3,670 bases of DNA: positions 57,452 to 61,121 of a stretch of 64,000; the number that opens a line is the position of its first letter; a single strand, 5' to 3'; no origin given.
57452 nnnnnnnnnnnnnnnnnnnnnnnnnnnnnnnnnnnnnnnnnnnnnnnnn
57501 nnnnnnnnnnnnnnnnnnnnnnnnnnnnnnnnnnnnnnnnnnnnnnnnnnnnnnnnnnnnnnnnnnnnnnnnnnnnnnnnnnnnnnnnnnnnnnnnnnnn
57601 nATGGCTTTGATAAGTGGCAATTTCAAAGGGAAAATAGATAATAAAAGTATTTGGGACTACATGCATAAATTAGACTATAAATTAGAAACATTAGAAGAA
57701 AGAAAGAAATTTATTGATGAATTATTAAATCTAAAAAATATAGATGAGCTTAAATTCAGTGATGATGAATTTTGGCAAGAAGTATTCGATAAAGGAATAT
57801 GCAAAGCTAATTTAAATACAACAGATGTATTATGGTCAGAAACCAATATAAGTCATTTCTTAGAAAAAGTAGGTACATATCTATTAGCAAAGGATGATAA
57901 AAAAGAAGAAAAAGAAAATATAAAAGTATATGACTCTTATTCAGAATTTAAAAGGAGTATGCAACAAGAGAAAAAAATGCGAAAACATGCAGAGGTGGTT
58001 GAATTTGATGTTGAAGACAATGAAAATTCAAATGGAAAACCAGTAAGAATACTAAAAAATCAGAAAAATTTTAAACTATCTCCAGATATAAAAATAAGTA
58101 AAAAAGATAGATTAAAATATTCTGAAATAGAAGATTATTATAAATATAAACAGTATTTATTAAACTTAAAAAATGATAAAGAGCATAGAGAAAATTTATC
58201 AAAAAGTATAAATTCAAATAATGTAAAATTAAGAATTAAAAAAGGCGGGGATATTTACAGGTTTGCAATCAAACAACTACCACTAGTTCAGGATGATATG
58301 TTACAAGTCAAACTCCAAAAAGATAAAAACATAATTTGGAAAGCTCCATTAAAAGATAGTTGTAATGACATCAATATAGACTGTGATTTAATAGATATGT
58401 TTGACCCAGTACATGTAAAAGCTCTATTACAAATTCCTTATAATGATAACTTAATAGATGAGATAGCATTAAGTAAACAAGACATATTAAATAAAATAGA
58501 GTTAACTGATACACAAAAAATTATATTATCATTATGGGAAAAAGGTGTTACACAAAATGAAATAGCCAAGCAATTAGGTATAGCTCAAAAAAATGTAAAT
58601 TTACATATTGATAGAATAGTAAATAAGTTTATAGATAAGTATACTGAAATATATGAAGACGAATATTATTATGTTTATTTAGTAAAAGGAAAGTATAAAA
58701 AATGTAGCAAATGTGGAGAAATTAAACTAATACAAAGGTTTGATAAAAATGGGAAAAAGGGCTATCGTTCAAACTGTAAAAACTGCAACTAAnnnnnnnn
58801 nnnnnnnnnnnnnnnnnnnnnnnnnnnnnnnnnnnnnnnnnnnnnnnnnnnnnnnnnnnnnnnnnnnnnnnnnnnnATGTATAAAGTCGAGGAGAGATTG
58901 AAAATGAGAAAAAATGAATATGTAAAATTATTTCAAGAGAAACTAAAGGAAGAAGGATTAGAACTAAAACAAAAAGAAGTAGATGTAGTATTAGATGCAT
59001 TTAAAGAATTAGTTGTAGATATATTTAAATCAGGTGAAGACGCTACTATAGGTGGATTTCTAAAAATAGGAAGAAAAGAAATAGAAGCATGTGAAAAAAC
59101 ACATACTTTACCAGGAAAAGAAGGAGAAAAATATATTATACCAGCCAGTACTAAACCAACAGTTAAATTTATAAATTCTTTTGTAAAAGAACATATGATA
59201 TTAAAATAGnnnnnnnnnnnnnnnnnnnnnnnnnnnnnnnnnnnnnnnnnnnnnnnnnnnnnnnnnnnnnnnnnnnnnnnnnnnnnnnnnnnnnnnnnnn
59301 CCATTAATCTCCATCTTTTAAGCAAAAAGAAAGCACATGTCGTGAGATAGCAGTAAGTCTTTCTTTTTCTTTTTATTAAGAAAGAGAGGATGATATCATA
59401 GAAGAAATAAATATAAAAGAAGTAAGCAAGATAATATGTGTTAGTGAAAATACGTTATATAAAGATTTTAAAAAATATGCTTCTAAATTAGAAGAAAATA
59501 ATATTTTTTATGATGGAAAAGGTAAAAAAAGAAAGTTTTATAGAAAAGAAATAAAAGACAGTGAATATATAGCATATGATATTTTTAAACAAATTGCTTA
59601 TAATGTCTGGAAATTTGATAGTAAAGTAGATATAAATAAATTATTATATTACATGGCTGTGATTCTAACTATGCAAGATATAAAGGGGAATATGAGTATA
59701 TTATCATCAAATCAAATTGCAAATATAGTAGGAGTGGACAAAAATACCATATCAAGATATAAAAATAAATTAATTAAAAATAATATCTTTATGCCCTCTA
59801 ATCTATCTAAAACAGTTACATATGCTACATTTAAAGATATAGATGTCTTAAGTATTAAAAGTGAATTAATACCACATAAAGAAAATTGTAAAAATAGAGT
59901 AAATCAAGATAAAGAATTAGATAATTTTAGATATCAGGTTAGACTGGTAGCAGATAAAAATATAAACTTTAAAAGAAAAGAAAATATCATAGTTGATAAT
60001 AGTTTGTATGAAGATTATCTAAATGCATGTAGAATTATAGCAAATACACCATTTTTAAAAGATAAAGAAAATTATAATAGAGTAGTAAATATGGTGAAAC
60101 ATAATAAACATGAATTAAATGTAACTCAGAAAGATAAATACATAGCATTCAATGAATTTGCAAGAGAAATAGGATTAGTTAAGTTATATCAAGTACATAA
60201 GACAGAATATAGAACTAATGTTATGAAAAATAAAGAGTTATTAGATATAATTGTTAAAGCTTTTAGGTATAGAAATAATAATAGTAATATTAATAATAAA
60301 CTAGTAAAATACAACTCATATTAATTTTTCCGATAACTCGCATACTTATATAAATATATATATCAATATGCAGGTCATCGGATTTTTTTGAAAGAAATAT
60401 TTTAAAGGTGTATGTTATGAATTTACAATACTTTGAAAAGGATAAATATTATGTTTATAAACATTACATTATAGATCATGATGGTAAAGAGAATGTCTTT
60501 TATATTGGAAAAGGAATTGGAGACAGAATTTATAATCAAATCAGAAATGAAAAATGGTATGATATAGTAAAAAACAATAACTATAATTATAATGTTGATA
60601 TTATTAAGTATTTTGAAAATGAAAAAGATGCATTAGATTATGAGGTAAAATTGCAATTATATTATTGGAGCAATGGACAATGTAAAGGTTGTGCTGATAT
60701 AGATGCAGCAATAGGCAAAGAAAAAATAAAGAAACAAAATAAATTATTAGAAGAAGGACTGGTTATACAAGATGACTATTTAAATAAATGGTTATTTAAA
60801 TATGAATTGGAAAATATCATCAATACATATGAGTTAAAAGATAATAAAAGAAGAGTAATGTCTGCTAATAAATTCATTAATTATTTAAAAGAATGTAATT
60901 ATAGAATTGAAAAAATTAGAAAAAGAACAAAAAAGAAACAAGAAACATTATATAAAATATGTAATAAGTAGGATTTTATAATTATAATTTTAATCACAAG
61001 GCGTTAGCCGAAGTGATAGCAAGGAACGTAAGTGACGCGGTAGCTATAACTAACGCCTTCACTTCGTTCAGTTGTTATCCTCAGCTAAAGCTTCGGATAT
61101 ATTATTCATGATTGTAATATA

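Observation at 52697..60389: About 7.6-kb plasmid-like cassette bracketed by two palindromic sites with swapped half-sites (attL/attR-like)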

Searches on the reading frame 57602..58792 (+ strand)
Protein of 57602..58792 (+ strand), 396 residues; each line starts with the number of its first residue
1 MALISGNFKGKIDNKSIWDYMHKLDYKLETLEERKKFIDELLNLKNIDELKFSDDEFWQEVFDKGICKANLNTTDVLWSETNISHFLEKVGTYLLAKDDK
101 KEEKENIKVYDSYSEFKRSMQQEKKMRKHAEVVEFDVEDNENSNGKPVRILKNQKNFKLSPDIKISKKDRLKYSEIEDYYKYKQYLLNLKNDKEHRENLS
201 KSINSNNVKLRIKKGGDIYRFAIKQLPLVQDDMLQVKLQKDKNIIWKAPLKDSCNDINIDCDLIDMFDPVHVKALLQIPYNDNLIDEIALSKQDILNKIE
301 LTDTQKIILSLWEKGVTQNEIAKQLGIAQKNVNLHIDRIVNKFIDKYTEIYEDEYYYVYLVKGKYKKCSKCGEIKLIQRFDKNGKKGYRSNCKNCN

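Call 22: search_protein_families(library=pfam, proteins=[window:57602-58792:+], max_evalue=0.01)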
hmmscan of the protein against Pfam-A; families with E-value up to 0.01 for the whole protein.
window:57602-58792:+ (396 aa): 9 families
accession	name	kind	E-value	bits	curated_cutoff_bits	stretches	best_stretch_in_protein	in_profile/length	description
PF00196.25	GerE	-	2.1e-09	37.3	23.5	1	301-343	3-45/57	Bacterial regulatory proteins, luxR family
PF19610.4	DUF6115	-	0.0013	19.6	27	1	300-337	95-132/134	Family of unknown function (DUF6115)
PF04967.18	HTH_10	-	0.0028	17.9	23.1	1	312-344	20-52/53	HTH DNA binding domain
PF21476.4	PF0610-like_N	-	0.0032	18.1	33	1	305-339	4-38/50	PF0610-like, N-terminal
PF13412.12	HTH_24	-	0.0033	17.4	21.9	1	314-338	16-40/48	Winged helix-turn-helix DNA-binding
PF21739.2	DUF6866_N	-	0.0038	17.4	27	0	30-132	54-150/153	Family of unknown function (DUF6866) N-terminal domain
PF04545.22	Sigma70_r4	-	0.0049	16.8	24.1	1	301-340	5-45/50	Sigma-70, region 4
PF08281.18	Sigma70_r4_2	-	0.0072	16.4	25.7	0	300-339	10-50/54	Sigma-70, region 4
PF14493.12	HTH_40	-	0.0089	16.7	27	0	305-342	2-39/89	Helix-turn-helix domain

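Call 58: search_protein_families(library=phrogs, proteins=[window:57602-58792:+], max_evalue=0.001)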
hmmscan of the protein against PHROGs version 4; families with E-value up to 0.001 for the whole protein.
window:57602-58792:+ (396 aa): 6 families
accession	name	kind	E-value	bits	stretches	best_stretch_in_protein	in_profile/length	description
phrog_5767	-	transcription regulation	2.3e-125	420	1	2-396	3-390/393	sigma factor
phrog_351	-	transcription regulation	2.7e-06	27.2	1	290-349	667-728/928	RNA polymerase sigma factor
phrog_2255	-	DNA, RNA and nucleotide metabolism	2.3e-05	25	1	329-396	19-85/211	HNH endonuclease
phrog_5558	-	moron, auxiliary metabolic gene and host takeover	5.3e-05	24.5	1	361-395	61-97/130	Lar-like restriction alleviation protein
phrog_6831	-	transcription regulation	8e-05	23.6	1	304-332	7-35/68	transcriptional regulator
phrog_3512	-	transcription regulation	0.00044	21.4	0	297-349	62-115/130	sigma factor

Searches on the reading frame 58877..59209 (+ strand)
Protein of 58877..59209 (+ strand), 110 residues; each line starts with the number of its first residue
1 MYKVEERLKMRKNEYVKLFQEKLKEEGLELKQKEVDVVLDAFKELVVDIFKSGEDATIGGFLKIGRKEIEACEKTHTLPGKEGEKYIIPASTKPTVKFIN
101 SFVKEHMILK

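Call 22: search_protein_families(library=pfam, proteins=[window:58877-59209:+], max_evalue=0.01)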
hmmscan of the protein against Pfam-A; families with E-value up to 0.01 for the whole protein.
window:58877-59209:+ (110 aa): 1 family
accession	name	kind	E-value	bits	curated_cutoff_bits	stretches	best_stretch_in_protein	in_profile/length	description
PF00216.26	Bac_DNA_binding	-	3.7e-06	27.5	22.4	1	18-102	9-85/90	Bacterial DNA-binding protein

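Call 58: search_protein_families(library=phrogs, proteins=[window:58877-59209:+], max_evalue=0.001)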
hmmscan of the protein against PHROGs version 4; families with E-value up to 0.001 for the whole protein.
window:58877-59209:+ (110 aa): 1 family
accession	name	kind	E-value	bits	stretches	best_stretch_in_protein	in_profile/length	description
phrog_379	-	DNA, RNA and nucleotide metabolism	7.8e-16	58.9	1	8-108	28-120/138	DNA binding protein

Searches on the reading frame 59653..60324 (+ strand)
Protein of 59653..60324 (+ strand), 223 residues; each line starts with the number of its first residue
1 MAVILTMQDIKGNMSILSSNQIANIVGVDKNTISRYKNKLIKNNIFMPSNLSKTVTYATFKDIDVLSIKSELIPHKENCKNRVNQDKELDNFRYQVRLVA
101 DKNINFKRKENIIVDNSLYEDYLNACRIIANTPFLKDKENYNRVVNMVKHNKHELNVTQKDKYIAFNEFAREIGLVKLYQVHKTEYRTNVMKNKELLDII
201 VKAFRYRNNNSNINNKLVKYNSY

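Call 22: search_protein_families(library=pfam, proteins=[window:59653-60324:+], max_evalue=0.01)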
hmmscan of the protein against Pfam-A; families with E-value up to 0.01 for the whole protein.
window:59653-60324:+ (223 aa): 2 families
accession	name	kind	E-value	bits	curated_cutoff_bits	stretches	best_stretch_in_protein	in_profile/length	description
PF05269.17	Phage_CII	-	0.0012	19.5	21.3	1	9-41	16-48/91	Bacteriophage CII protein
PF13730.12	HTH_36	-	0.0022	18.2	25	1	15-45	24-54/55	Helix-turn-helix domain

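Call 58: search_protein_families(library=phrogs, proteins=[window:59653-60324:+], max_evalue=0.001)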
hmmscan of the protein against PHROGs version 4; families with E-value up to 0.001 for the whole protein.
window:59653-60324:+ (223 aa): 2 families
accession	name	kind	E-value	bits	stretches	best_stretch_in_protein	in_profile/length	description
phrog_30164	-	unknown function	3.4e-150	498.7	1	1-223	1-223/223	-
phrog_3638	-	transcription regulation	0.00011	23.2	1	14-43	23-52/73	CII-like transcriptional activator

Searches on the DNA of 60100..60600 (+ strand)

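Call 30: search_dna_similar(query=window:60100-60600:+, collection=plasmids, mode=distant, max_rows=40)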
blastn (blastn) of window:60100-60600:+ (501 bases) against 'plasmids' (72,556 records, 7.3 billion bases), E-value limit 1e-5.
Records with a match: 1; places in all: 2; records where one place covers at least 80% of the query: 1.
Best place of each record, by identity: >=99% 1.
By first word of the organism name: Clostridioides 1.
By predicted mobility (MOB-suite, as given by PLSDB): non-mobilizable 1.
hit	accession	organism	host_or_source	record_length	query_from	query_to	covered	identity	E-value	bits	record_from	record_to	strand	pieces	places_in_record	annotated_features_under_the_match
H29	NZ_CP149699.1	Clostridioides difficile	Dog,single cell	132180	1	501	100%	99.8%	0e+0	900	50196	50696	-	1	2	hypothetical protein (x2)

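Call 71: search_rna_families(source=window, start=60250, end=60480, threshold=evalue, max_evalue=1)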
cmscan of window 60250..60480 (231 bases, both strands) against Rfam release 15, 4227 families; matches with E-value up to 1: 5.
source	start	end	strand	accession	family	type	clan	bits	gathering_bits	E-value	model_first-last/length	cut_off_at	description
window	60326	60385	+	RF00904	mir-392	Gene; miRNA;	-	23.6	62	0.017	1-75/75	no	mir-392 microRNA precursor family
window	60328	60383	-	RF04009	mir-754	Gene; miRNA;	-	19.1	84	0.29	1-78/78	no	mir-754 microRNA precursor family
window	60321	60397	-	RF04161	mir-3688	Gene; miRNA;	-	18.9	84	0.2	1-88/88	no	mir-3688 microRNA precursor family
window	60319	60399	-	RF03450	MIR1513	Gene; miRNA;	-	18.6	95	0.35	1-91/91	no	MIR1513 microRNA precursor family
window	60330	60381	-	RF04176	mir-3149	Gene; miRNA;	-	17.2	100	0.95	1-83/83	no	mir-3149 microRNA precursor family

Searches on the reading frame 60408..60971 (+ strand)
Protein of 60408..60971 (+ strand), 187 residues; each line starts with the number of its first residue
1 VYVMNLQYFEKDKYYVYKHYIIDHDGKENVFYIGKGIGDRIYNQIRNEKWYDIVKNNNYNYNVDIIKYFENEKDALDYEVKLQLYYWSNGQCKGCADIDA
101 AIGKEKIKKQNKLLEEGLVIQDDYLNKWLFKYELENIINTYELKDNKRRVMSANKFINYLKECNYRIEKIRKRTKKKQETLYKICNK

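Call 43: search_protein_families(library=pfam, proteins=[window:60408-60971:+], max_evalue=0.001)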
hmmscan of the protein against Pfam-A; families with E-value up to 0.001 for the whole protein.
window:60408-60971:+ (187 aa): 0 families

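Call 58: search_protein_families(library=phrogs, proteins=[window:60408-60971:+], max_evalue=0.001)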
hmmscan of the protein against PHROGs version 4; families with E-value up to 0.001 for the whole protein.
window:60408-60971:+ (187 aa): 2 families
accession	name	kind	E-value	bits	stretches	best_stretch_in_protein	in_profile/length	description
phrog_30235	-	unknown function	9.4e-123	408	1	4-187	1-184/184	-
phrog_5356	-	unknown function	1.9e-05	25.2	1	8-49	10-48/255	-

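Call 78: find_encoding_contigs(protein=window:60417-60971:+, flank=9000, max_places=10)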
Protein window:60417-60971:+ (184 aa): 25 contigs read that carry it; 10 places shown.
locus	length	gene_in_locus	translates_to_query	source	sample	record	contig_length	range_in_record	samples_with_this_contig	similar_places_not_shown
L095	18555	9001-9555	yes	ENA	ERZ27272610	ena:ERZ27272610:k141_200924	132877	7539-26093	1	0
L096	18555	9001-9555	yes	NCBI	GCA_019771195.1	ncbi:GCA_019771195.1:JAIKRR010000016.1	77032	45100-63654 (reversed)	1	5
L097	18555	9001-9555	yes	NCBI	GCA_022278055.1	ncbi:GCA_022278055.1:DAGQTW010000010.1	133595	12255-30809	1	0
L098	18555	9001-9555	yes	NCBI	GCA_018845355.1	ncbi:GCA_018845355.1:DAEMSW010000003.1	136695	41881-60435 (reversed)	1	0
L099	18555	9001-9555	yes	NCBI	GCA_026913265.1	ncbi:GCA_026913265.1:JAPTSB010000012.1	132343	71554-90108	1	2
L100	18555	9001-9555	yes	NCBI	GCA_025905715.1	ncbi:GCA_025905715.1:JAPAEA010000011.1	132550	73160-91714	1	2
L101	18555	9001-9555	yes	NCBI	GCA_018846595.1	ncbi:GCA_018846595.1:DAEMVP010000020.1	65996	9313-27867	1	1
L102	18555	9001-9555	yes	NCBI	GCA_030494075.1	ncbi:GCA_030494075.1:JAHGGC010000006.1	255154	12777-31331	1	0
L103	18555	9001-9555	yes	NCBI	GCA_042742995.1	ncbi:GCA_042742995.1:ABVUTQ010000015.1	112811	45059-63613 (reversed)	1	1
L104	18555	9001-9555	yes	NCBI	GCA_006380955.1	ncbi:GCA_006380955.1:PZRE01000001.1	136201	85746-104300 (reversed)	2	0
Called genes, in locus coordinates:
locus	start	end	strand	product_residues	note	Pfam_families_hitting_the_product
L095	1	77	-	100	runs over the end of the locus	-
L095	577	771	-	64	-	PF12844:HTH_19, PF13560:HTH_31, PF01381:HTH_3, PF13443:HTH_26 (weak)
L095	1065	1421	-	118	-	-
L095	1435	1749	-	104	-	-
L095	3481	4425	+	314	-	PF21522:MreB-like_C (weak)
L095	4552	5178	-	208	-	PF13730:HTH_36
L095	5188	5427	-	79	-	-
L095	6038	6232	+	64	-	-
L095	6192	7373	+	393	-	PF00196:GerE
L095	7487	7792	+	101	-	PF00216:Bac_DNA_binding (weak)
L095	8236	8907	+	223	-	-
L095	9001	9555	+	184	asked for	-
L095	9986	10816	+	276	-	-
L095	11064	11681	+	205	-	-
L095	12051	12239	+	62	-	-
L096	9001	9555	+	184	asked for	-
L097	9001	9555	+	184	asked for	-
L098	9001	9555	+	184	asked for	-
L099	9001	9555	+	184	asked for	-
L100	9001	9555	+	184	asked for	-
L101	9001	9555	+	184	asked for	-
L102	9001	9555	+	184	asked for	-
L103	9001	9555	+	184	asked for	-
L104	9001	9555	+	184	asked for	-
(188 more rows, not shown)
